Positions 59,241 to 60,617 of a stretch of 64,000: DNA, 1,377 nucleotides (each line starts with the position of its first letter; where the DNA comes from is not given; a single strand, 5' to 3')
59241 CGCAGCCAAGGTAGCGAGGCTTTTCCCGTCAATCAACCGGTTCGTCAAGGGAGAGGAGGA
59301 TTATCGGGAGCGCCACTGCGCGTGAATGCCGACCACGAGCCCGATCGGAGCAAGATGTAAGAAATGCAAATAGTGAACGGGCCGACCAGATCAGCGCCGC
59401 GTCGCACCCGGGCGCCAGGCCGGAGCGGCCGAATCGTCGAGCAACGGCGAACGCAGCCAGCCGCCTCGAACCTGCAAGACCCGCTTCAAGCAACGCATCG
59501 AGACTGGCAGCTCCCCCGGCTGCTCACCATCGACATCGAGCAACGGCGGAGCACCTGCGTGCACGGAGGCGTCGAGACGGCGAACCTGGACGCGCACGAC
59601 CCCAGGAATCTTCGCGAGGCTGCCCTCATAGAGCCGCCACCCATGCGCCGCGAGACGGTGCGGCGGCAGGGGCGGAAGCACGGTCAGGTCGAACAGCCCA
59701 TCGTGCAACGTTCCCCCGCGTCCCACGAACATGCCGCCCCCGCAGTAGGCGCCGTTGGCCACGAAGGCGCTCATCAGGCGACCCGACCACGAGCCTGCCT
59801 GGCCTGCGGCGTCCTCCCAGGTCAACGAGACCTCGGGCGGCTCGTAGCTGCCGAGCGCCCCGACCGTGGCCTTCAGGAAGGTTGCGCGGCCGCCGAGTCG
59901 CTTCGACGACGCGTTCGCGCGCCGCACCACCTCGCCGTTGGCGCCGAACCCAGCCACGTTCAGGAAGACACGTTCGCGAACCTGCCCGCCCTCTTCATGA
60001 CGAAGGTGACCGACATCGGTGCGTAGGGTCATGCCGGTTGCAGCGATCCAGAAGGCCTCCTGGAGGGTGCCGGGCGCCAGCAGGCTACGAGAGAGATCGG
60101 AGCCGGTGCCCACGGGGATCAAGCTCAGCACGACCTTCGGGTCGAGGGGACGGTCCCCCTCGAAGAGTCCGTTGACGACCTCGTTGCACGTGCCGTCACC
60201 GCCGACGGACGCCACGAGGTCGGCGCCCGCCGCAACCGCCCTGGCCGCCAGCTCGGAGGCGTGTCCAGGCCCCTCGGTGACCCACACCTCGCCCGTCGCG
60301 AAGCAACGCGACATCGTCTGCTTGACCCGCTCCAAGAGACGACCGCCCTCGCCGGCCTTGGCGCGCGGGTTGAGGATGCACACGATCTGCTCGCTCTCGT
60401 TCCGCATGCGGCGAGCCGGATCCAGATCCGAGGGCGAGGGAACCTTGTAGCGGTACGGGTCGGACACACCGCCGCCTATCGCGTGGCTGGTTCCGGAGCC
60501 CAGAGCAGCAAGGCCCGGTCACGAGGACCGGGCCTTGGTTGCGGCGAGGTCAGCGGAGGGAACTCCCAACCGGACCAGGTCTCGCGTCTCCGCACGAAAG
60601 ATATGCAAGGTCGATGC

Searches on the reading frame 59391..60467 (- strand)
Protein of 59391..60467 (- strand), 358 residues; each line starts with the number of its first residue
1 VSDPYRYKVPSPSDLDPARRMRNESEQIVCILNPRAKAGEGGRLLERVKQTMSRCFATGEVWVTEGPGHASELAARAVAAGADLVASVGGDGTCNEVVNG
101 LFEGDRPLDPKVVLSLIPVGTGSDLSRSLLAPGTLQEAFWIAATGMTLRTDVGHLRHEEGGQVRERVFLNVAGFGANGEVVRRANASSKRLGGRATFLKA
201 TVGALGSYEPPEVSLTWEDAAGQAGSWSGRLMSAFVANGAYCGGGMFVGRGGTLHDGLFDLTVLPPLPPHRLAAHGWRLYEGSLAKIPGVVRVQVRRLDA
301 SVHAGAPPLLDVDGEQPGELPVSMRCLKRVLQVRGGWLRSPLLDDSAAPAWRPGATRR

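Call 8: search_protein_families(library=pfam, proteins=[window:59391-60467:-])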
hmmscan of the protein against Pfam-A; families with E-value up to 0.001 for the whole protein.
window:59391-60467:- (358 aa): 2 families
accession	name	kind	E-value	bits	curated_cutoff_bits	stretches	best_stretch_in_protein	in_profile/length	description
PF00781.29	DAGK_cat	-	5.9e-24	84.5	23.6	1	28-154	2-124/125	Diacylglycerol kinase catalytic domain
PF19279.4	YegS_C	-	4.1e-18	66.1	27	1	173-333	4-156/158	YegS C-terminal NAD kinase beta sandwich-like domain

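Call 10: find_related_loci(query=window:59391-60467:-, collection=genome_contigs, flank=4000)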
Query window:59391-60467:- (358 aa) in genome_contigs; peptide patterns used: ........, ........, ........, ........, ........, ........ (x = any residue, [..] = any of these).
599 stretches matched a pattern (row limit reached: there are more); 284 encode a relative of the query (tblastn E <= 1e-3); the best 80 are kept; 80 distinct loci.
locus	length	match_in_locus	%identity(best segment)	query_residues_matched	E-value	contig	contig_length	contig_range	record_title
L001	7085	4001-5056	59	5-357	2e-124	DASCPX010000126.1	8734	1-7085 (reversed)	MAG TPA_asm: Myxococcota bacterium isolate Fu_MAG_56 c_000001062683, whole genome shotgun sequence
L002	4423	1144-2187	57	5-353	7e-117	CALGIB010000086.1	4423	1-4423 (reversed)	MAG TPA_asm: uncultured proteobacterium isolate ERR2206756_bin.71_CONCOCT_v1.1_MAG genome assembly, contig: ERZ887841.13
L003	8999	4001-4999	57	22-353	3e-109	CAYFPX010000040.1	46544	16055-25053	MAG TPA_asm: uncultured Enterobacterales bacterium isolate ERP019367_co1_21 genome assembly, contig: NODE_848_length_465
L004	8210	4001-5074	51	2-353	2e-106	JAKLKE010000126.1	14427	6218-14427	MAG: Myxococcota bacterium isolate MAG.430 MAG.430-NODE_126_length_14427_cov_4.194634, whole genome shotgun sequence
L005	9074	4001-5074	51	2-353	6e-106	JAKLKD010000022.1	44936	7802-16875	MAG: Myxococcota bacterium isolate MAG.235 MAG.235-scaffold_741, whole genome shotgun sequence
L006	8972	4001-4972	57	22-343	4e-105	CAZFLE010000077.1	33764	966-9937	MAG TPA_asm: uncultured Enterobacterales bacterium isolate binchicken_co46_73 genome assembly, contig: NODE_2233_length_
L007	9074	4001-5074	51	2-353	3e-104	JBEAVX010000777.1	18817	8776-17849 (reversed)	MAG: Pseudomonadota bacterium isolate NASQAN2011_262_B_bin.21 scaffold_909096, whole genome shotgun sequence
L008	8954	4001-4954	50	22-337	1e-73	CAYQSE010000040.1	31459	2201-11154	MAG TPA_asm: uncultured Enterobacteriaceae bacterium isolate SRP319275_co1_53 genome assembly, contig: NODE_1222_length_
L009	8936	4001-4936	47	25-335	9e-71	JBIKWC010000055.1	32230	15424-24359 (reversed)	MAG: Myxococcota bacterium isolate ME2015-09-01_3300035663_group6_bin73 Rohwer_bin1503_scaffold_693_c1, whole genome sho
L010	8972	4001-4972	43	8-337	3e-66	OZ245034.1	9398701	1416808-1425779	MAG: Myxococcota bacterium isolate df3dd314-b992-411f-bde6-f70e75f61a8f genome assembly, chromosome: 1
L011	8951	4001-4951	42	23-337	5e-65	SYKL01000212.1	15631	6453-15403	MAG: Proteobacteria bacterium isolate F1-80-MAGs037 F1-80__c324321, whole genome shotgun sequence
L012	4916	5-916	47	29-333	4e-64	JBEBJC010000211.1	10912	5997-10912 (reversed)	MAG: Myxococcota bacterium isolate SF1_9 NODE_3413_length_10912_cov_3.837603, whole genome shotgun sequence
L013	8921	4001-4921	43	27-334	8e-63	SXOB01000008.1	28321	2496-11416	MAG: Proteobacteria bacterium isolate F1-120-MAGs212 F1-120__c77860, whole genome shotgun sequence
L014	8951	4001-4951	44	17-337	2e-62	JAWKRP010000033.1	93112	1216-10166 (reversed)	MAG: Myxococcota bacterium isolate ABC1.164 ABC1.164.fa-33, whole genome shotgun sequence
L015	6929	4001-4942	41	25-337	1e-60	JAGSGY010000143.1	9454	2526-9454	MAG: Proteobacteria bacterium isolate GY13CH_bin.7 k141_288360_length_9454_cov_21.9269, whole genome shotgun sequence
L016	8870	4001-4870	43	27-324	4e-54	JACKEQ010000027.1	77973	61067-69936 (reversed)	MAG: Alphaproteobacteria bacterium isolate HK-STAS-MYXO-38 HK-STAS-MYXO-38_27, whole genome shotgun sequence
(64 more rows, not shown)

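Call 11: find_homologous_proteins(query=window:59391-60467:-)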
Query window:59391-60467:- (358 aa): 1208 proteins with E <= 0.001 among 8000 candidates; the best 120 are listed.
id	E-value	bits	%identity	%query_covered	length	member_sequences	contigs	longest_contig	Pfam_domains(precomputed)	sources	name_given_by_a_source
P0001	9.6e-238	806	100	100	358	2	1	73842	PF00781.30,PF19279.5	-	-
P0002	1.7e-190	651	81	100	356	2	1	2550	PF00781.30,PF19279.5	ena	-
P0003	5.0e-139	482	61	99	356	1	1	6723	PF00781.30,PF19279.5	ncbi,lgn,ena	-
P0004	6.5e-133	462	59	99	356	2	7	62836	PF00781.30,PF19279.5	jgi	jgi:diacylglycerol kinase (ATP)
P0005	7.3e-133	461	60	99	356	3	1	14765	PF00781.30,PF19279.5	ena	-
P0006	3.6e-130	453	59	99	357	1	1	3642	PF00781.30,PF19279.5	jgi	-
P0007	1.2e-129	451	58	97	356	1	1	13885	PF00781.30,PF19279.5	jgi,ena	-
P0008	7.5e-128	445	58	97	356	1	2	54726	PF00781.30,PF19279.5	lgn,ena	-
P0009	6.1e-125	435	58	97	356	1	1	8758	PF00781.30,PF19279.5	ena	-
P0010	8.7e-125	435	57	98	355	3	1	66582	PF00781.30,PF19279.5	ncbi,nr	ncbi:MAG: hypothetical protein GY913_04210 [Proteobacteria bacterium]|nr:hypothetical protein [Pseud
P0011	4.7e-124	432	59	97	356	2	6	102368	PF00781.30,PF19279.5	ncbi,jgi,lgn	jgi:diacylglycerol kinase (ATP)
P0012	3.8e-123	429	57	97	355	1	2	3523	PF00781.30,PF19279.5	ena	-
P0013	8.5e-119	415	57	96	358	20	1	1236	PF00781.30,PF19279.5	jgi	-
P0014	1.7e-117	411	56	97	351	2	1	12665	PF00781.30,PF19279.5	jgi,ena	jgi:diacylglycerol kinase family enzyme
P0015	6.8e-117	409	57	93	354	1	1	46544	PF00781.30,PF19279.5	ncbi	-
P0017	2.8e-115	404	56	97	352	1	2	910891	PF00781.30,PF19279.5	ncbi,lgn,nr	ncbi:MAG: diacylglycerol kinase family lipid kinase [Alphaproteobacteria bacterium]|nr:diacylglycero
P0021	2.6e-113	397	57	94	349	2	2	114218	PF00781.30,PF19279.5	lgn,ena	-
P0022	1.1e-112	395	55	96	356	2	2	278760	PF00781.30,PF19279.5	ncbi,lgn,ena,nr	ncbi:MAG: diacylglycerol kinase family protein [Myxococcota bacterium]|nr:diacylglycerol kinase fami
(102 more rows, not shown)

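Call 23: find_encoding_contigs(protein=P0002, flank=3000, max_places=3)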
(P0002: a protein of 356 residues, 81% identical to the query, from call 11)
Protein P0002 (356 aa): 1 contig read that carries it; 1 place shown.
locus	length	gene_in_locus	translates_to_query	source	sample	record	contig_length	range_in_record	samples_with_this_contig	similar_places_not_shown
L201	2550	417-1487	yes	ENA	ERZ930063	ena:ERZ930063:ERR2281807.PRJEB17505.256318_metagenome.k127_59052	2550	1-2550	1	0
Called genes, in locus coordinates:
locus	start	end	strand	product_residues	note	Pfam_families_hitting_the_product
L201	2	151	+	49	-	?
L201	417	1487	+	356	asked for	PF00781:DAGK_cat, PF19279:YegS_C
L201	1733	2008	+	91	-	PF00216:Bac_DNA_binding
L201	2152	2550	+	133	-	?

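Call 24: find_encoding_contigs(protein=P0004, flank=5000, max_places=3)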
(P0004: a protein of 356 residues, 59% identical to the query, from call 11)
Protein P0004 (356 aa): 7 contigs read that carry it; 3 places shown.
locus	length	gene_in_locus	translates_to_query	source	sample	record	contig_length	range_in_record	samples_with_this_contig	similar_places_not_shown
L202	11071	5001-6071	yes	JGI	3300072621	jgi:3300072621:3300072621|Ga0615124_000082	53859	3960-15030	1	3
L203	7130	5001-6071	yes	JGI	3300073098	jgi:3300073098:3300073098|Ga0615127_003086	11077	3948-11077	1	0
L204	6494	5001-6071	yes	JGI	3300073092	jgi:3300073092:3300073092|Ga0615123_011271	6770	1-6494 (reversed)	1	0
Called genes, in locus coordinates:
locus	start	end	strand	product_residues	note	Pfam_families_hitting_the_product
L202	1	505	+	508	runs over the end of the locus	PF13541:ChlI, PF07728:AAA_5 (faint), PF01078:Mg_chelatase, PF00493:MCM (weak), PF13335:Mg_chelatase_C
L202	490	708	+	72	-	-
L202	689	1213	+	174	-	PF00154:RecA_N (weak)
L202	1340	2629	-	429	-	PF01979:Amidohydro_1 (weak), PF07969:Amidohydro_3 (weak)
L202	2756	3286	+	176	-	PF00027:cNMP_binding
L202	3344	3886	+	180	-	PF00027:cNMP_binding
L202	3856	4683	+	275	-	-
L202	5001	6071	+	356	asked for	PF00781:DAGK_cat, PF19279:YegS_C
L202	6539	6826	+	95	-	PF00216:Bac_DNA_binding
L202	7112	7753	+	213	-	PF00925:GTP_cyclohydro2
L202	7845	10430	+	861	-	PF07610:DUF1573 (faint), PF15780:ASH (faint), PF22067:Cep192_D3 (faint), PF22073:Cep192_D4 (weak), PF22544:HYDIN_VesB_CFA65-like_Ig (weak), PF11617:Cu-binding_MopE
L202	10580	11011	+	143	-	PF07811:TadE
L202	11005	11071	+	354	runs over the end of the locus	PF13400:Tad (weak)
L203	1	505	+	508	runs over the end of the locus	PF13541:ChlI, PF07728:AAA_5 (faint), PF01078:Mg_chelatase, PF00493:MCM (weak), PF13335:Mg_chelatase_C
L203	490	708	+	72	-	-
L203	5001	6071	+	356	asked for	PF00781:DAGK_cat, PF19279:YegS_C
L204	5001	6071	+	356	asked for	PF00781:DAGK_cat, PF19279:YegS_C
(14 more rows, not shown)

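Call 25: find_encoding_contigs(protein=P0005, flank=5000, max_places=3)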
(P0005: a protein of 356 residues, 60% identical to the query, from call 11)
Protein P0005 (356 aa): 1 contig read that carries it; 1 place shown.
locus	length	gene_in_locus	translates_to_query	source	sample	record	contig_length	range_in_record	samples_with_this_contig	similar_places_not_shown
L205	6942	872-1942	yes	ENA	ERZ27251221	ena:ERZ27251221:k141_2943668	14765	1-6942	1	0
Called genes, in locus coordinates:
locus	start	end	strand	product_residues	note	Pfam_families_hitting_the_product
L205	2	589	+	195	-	?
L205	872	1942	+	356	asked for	PF00781:DAGK_cat, PF19279:YegS_C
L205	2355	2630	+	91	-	PF00216:Bac_DNA_binding, PF18291:HU-HIG (weak)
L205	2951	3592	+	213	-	PF00925:GTP_cyclohydro2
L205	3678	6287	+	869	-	-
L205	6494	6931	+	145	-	PF07811:TadE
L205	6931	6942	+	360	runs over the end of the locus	PF13400:Tad (weak)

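Call 26: find_encoding_contigs(protein=P0008, flank=3000, max_places=2)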
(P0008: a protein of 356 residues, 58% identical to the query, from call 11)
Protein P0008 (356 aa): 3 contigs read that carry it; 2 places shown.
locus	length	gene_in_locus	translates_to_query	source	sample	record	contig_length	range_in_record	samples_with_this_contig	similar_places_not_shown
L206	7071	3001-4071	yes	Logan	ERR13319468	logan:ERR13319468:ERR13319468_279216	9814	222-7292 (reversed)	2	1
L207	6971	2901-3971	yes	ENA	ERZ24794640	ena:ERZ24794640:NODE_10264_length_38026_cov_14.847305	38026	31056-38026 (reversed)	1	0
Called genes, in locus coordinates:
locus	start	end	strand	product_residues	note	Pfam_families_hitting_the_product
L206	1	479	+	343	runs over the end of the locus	PF00154:RecA_N, PF08423:Rad51, PF06745:ATPase (weak), PF27531:MT3502_N (weak), PF21096:RecA_C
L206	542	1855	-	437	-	PF01979:Amidohydro_1, PF07969:Amidohydro_3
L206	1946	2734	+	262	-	-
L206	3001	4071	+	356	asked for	PF00781:DAGK_cat, PF19279:YegS_C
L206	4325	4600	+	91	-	PF00216:Bac_DNA_binding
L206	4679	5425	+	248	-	PF00925:GTP_cyclohydro2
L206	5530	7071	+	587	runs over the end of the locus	?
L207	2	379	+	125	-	?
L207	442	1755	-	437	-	PF01979:Amidohydro_1, PF07969:Amidohydro_3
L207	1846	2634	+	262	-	-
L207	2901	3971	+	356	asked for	PF00781:DAGK_cat, PF19279:YegS_C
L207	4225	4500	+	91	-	PF00216:Bac_DNA_binding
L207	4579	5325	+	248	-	PF00925:GTP_cyclohydro2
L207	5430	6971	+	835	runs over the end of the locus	PF07610:DUF1573 (faint), PF15780:ASH (faint), PF22073:Cep192_D4 (weak), PF22544:HYDIN_VesB_CFA65-like_Ig (weak), PF11617:Cu-binding_MopE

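Call 27: find_encoding_contigs(protein=P0010, flank=3000, max_places=2)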
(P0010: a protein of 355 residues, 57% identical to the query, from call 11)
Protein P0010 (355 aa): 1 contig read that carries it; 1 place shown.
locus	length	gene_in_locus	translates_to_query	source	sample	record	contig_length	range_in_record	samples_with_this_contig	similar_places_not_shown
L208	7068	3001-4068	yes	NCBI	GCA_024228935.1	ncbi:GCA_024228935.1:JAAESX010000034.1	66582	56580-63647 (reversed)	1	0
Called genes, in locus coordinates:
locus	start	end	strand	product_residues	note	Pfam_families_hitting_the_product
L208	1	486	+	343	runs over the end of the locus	PF00154:RecA_N, PF08423:Rad51, PF06745:ATPase (weak), PF27531:MT3502_N (weak), PF21096:RecA_C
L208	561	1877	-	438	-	PF01979:Amidohydro_1, PF07969:Amidohydro_3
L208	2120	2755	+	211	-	-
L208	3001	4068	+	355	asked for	PF00781:DAGK_cat, PF19279:YegS_C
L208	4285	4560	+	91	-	PF00216:Bac_DNA_binding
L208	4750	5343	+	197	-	PF00925:GTP_cyclohydro2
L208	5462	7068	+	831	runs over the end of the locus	PF22073:Cep192_D4 (faint), PF07610:DUF1573 (weak), PF15780:ASH (weak), PF22544:HYDIN_VesB_CFA65-like_Ig, PF11617:Cu-binding_MopE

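Call 28: find_encoding_contigs(protein=P0011, flank=3000, max_places=2)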
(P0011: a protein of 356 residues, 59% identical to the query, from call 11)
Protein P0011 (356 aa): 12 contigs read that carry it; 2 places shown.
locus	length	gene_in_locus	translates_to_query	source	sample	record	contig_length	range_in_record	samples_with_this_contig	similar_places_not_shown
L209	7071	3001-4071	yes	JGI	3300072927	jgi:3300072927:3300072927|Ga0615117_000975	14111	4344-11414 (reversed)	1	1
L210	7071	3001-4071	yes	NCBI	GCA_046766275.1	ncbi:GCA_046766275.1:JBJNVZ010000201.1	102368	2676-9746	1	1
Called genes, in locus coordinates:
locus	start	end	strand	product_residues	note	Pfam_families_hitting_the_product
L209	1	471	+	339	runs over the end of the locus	PF00154:RecA_N, PF08423:Rad51, PF06745:ATPase (weak), PF27531:MT3502_N, PF21096:RecA_C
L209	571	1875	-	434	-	PF01979:Amidohydro_1, PF07969:Amidohydro_3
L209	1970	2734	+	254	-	-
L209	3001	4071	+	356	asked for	PF00781:DAGK_cat, PF19279:YegS_C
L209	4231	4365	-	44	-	-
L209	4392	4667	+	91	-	PF00216:Bac_DNA_binding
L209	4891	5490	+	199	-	PF00925:GTP_cyclohydro2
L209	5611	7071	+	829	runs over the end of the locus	PF07610:DUF1573 (faint), PF22064:Cep192_D2 (faint), PF24507:Ig_CFAP65_4th (faint), PF15780:ASH, PF22073:Cep192_D4, PF22544:HYDIN_VesB_CFA65-like_Ig (weak), PF00801:PKD (faint), PF11617:Cu-binding_MopE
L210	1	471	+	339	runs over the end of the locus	PF00154:RecA_N, PF08423:Rad51, PF06745:ATPase (weak), PF27531:MT3502_N, PF21096:RecA_C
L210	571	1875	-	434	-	PF01979:Amidohydro_1, PF07969:Amidohydro_3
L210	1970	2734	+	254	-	-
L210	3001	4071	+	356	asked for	PF00781:DAGK_cat, PF19279:YegS_C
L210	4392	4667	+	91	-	PF00216:Bac_DNA_binding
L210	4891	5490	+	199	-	PF00925:GTP_cyclohydro2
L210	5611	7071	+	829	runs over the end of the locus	PF07610:DUF1573 (faint), PF22064:Cep192_D2 (faint), PF24507:Ig_CFAP65_4th (faint), PF15780:ASH, PF22073:Cep192_D4, PF22544:HYDIN_VesB_CFA65-like_Ig (weak), PF00801:PKD (faint), PF11617:Cu-binding_MopE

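Call 29: find_encoding_contigs(protein=P0017, flank=3000, max_places=2)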
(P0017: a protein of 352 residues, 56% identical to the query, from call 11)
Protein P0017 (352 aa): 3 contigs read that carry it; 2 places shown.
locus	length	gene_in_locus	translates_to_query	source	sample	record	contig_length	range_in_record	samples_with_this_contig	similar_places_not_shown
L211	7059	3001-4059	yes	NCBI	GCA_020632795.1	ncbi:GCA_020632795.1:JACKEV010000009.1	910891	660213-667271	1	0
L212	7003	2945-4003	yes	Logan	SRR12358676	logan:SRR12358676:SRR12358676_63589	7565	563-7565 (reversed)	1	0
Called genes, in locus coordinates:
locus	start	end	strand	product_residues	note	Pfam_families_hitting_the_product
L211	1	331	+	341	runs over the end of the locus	PF00154:RecA_N, PF08423:Rad51 (weak), PF06745:ATPase (weak), PF27531:MT3502_N (weak), PF21096:RecA_C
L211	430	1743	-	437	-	PF07969:Amidohydro_3 (faint), PF01979:Amidohydro_1 (weak)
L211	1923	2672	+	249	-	-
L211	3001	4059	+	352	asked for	PF00781:DAGK_cat, PF19279:YegS_C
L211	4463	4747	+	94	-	PF00216:Bac_DNA_binding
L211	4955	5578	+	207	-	PF00925:GTP_cyclohydro2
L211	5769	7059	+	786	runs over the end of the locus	PF07610:DUF1573 (faint), PF15780:ASH (weak), PF22073:Cep192_D4, PF22544:HYDIN_VesB_CFA65-like_Ig (weak), PF11617:Cu-binding_MopE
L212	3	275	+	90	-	?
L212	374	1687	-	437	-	PF07969:Amidohydro_3 (faint), PF01979:Amidohydro_1 (weak)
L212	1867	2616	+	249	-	-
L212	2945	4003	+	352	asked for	PF00781:DAGK_cat, PF19279:YegS_C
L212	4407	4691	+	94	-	PF00216:Bac_DNA_binding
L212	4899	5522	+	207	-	PF00925:GTP_cyclohydro2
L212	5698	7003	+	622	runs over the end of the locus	?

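Call 30: find_encoding_contigs(protein=P0022, flank=3000, max_places=2)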
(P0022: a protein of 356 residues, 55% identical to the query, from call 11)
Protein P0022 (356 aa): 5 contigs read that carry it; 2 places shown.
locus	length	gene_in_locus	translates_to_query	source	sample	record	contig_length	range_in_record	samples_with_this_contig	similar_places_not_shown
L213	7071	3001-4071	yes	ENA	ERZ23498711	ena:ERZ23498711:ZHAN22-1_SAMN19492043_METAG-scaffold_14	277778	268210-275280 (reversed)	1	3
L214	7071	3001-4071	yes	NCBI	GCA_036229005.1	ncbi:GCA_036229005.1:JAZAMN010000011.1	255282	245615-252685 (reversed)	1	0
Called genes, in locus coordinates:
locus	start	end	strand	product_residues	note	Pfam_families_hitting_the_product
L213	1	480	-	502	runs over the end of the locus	PF13541:ChlI, PF01078:Mg_chelatase, PF00158:Sigma54_activat (weak), PF07728:AAA_5, PF00493:MCM (weak), PF13335:Mg_chelatase_C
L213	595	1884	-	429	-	PF01979:Amidohydro_1 (faint), PF07969:Amidohydro_3 (weak)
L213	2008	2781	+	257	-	-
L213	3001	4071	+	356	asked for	PF00781:DAGK_cat, PF19279:YegS_C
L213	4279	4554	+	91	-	PF00216:Bac_DNA_binding, PF18291:HU-HIG (weak)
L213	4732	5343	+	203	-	PF00925:GTP_cyclohydro2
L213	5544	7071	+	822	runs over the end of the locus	-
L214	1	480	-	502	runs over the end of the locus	PF13541:ChlI, PF01078:Mg_chelatase, PF00158:Sigma54_activat (weak), PF07728:AAA_5, PF00493:MCM (weak), PF13335:Mg_chelatase_C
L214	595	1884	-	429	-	PF01979:Amidohydro_1 (faint), PF07969:Amidohydro_3 (weak)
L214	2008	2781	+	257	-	-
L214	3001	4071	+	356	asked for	PF00781:DAGK_cat, PF19279:YegS_C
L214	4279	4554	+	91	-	PF00216:Bac_DNA_binding, PF18291:HU-HIG (weak)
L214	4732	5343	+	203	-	PF00925:GTP_cyclohydro2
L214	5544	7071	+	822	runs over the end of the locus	-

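Call 31: find_encoding_contigs(protein=P0021, flank=3000, max_places=2)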
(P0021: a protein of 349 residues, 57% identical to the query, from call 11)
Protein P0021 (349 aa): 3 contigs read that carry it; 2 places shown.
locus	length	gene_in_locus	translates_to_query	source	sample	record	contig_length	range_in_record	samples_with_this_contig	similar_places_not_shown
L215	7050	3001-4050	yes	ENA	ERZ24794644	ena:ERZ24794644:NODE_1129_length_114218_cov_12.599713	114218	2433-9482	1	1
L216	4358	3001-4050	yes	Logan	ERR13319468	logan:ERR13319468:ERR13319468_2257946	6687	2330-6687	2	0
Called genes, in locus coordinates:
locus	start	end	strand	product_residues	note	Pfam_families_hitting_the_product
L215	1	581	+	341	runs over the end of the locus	PF00154:RecA_N, PF08423:Rad51 (weak), PF06745:ATPase (weak), PF13481:AAA_25 (faint), PF27531:MT3502_N, PF21096:RecA_C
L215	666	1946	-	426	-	PF01979:Amidohydro_1, PF07969:Amidohydro_3 (weak)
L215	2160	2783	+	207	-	-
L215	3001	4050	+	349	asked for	PF00781:DAGK_cat, PF19279:YegS_C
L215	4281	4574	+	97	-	PF00216:Bac_DNA_binding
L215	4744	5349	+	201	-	PF00925:GTP_cyclohydro2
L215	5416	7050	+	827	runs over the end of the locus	PF15780:ASH (faint), PF22073:Cep192_D4 (faint), PF22544:HYDIN_VesB_CFA65-like_Ig (faint), PF07610:DUF1573 (faint), PF24507:Ig_CFAP65_4th (faint), PF11617:Cu-binding_MopE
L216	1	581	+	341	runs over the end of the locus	PF00154:RecA_N, PF08423:Rad51 (weak), PF06745:ATPase (weak), PF13481:AAA_25 (faint), PF27531:MT3502_N, PF21096:RecA_C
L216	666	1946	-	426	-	PF01979:Amidohydro_1, PF07969:Amidohydro_3 (weak)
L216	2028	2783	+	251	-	-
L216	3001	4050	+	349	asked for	PF00781:DAGK_cat, PF19279:YegS_C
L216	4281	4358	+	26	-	?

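Call 46: search_protein_families(library=pfam, proteins=[L011:1036-3177:+, L011:3033-3983:+, L011:1-540:+, L004:3316-3963:+, L004:2389-3165:+, L015:3207-4001:+], max_evalue=0.01)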
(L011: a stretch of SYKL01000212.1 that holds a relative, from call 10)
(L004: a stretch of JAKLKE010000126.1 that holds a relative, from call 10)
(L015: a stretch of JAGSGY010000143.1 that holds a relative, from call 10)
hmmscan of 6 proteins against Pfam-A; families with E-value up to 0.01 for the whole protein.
L011:1036-3177:+ (713 aa): 2 families
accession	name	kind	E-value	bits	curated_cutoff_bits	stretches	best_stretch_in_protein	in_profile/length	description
PF01565.28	FAD_binding_4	-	6.5e-33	113.8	26.4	1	41-172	1-131/139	FAD binding domain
PF02913.24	FAD-oxidase_C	-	2.1e-27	96.9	21.2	1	214-490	2-247/248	FAD linked oxidases, C-terminal domain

L011:3033-3983:+ (316 aa): 1 family
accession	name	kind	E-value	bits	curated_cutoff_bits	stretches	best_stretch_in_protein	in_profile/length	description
PF13183.11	Fer4_8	-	1.3e-05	26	27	1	55-120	2-65/68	4Fe-4S dicluster domain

L011:1-540:+ (179 aa): 0 families

L004:3316-3963:+ (215 aa): 7 families
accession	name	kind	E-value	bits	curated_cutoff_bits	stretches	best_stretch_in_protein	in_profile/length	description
PF00583.31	Acetyltransf_1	-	1.7e-16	60.9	20.7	1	95-179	27-116/116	Acetyltransferase (GNAT) family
PF13508.13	Acetyltransf_7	-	3.1e-16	60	27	1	97-181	2-84/84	Acetyltransferase (GNAT) domain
PF13673.13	Acetyltransf_10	-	1.1e-09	38.8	23.6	1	100-184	33-112/128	Acetyltransferase (GNAT) domain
PF13480.13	Acetyltransf_6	-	2e-05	25.2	22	1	96-161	70-134/143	Acetyltransferase (GNAT) domain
PF13527.13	Acetyltransf_9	-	3.6e-05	24.2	25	1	124-181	74-126/127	Acetyltransferase (GNAT) domain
PF14542.12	Acetyltransf_CG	-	4.2e-05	24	30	1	103-165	5-67/80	GCN5-related N-acetyl-transferase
PF08445.16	FR47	-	0.0099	16.3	22.1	0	125-185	24-83/86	FR47-like protein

L004:2389-3165:+ (258 aa): 2 families
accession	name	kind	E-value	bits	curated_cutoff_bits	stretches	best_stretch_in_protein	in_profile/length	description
PF12697.13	Abhydrolase_6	-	1.4e-05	26.3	26.3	1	23-246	3-212/217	Alpha/beta hydrolase family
PF00561.26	Abhydrolase_1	-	0.0075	16.4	25.8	1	171-242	188-243/245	alpha/beta hydrolase fold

L015:3207-4001:+ (264 aa): 2 families
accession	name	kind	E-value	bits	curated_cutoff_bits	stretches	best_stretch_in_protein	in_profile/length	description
PF13183.11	Fer4_8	-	4.1e-07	30.9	27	1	4-70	1-65/68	4Fe-4S dicluster domain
PF13534.11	Fer4_17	-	0.00071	20.5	22.2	1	8-69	2-56/61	4Fe-4S dicluster domain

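Call 67: search_protein_families(library=ncbifam, proteins=[window:59391-60467:-], max_evalue=0.001)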
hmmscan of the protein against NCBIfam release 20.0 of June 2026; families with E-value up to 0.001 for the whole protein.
window:59391-60467:- (358 aa): 11 families
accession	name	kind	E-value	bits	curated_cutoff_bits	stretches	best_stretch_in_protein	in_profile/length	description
NF009604.0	PRK13057.1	equivalog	5e-30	104.5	274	1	22-333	5-292/302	lipid kinase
TIGR00147.1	TIGR00147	subfamily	2.4e-27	95.6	118.65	1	28-334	4-293/296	YegS/Rv2252/BmrU family lipid kinase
NF009603.0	PRK13055.1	subfamily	7.1e-26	90.9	342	1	43-333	20-297/335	diacylglycerol kinase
NF009602.0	PRK13054.1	equivalog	4.4e-25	88.4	284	1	46-333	22-290/301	lipid kinase YegS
NF009874.0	PRK13337.1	equivalog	4.8e-25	88.1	385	1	43-333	20-291/305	diacylglycerol kinase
TIGR03702.1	lip_kinase_YegS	equivalog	9.3e-22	77.4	387.45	1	60-334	31-287/295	lipid kinase YegS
NF002033.0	PRK00861.1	subfamily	1.1e-19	70.2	293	1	26-333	12-302/328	putative lipid kinase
NF008882.0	PRK11914.1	equivalog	1.2e-16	60.8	302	1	22-333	5-300/306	diacylglycerol kinase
NF009025.0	PRK12361.1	equivalog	2.5e-16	59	505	1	23-265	239-467/546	hypothetical protein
NF009605.0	PRK13059.1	equivalog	4.9e-16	58.6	313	1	74-334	49-290/295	putative lipid kinase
NF040993.1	MamU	equivalog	4.8e-05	22.9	400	1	60-219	38-184/296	lipid kinase MamU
